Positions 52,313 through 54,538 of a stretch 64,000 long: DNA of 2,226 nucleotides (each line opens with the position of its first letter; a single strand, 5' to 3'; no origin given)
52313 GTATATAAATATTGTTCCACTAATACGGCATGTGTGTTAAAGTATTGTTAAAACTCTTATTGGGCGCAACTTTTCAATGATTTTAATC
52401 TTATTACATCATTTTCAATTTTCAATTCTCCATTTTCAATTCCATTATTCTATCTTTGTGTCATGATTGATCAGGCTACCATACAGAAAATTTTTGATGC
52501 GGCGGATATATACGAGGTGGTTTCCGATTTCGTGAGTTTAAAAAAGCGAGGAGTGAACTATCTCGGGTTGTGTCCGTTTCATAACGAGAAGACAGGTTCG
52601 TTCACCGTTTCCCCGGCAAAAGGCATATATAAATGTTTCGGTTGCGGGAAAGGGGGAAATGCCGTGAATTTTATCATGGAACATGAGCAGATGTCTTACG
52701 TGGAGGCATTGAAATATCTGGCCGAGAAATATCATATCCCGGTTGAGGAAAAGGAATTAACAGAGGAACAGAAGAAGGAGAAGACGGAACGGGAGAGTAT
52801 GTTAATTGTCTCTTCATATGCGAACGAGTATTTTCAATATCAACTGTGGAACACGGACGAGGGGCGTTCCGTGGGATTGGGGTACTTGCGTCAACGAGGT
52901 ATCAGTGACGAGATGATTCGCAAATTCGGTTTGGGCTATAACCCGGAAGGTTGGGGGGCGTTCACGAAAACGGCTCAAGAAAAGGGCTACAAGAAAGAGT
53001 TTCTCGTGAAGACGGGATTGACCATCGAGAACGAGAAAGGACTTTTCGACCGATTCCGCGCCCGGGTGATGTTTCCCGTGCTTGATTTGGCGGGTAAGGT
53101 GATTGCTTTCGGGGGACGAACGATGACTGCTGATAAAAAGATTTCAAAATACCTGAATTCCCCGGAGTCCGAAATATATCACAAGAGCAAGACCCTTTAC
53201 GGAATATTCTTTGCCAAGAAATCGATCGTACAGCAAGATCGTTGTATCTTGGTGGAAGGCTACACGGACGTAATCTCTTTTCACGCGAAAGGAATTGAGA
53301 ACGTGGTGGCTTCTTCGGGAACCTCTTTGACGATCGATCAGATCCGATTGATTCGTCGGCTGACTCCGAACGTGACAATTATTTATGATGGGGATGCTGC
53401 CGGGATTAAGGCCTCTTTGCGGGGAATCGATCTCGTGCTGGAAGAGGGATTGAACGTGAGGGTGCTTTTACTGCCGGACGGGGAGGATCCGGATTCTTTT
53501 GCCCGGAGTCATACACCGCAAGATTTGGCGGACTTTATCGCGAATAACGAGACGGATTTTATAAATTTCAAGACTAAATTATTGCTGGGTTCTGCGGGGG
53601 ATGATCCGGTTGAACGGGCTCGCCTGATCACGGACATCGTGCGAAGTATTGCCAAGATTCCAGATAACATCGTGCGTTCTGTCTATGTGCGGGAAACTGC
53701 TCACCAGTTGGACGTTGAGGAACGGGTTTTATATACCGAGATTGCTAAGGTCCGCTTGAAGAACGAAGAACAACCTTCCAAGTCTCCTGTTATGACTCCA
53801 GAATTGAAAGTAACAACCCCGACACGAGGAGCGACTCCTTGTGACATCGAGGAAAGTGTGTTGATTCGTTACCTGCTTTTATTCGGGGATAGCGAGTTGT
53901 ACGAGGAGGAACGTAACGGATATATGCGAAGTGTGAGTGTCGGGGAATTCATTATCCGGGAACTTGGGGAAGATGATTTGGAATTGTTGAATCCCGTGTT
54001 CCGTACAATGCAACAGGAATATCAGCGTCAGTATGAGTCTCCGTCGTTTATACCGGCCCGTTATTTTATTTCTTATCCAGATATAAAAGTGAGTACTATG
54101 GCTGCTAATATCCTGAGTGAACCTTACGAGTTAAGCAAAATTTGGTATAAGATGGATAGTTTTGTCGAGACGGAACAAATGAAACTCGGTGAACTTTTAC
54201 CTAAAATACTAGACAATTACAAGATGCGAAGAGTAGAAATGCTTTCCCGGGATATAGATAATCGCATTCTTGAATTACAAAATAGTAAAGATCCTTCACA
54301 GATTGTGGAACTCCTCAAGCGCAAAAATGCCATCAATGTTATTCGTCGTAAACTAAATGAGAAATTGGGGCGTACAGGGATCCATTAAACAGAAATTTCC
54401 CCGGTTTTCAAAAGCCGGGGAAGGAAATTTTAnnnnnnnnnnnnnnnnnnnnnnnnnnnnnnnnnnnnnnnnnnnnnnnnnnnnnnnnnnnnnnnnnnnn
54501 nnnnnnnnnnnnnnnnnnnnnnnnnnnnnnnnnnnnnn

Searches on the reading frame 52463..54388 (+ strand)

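Call 67: search_protein_families(library=pfam, max_evalue=1e-12, proteins=[window:52463-54388:+])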
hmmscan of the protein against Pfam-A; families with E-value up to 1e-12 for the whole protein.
window:52463-54388:+ (641 aa): 4 families
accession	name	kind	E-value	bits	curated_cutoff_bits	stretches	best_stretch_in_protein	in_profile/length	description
PF08275.17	DNAG_N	-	8.4e-39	133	26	1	124-251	2-127/128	DNA primase catalytic core, N-terminal domain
PF01807.25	Zn_ribbon_DnaG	-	2.9e-36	123.6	24.9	1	3-97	2-96/98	CHC2 zinc finger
PF13155.12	Toprim_2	-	4.8e-22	78.6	22.1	1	262-346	1-87/88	Toprim-like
PF13662.12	Toprim_4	-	8.8e-17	61.6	25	1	261-335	3-84/85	Toprim domain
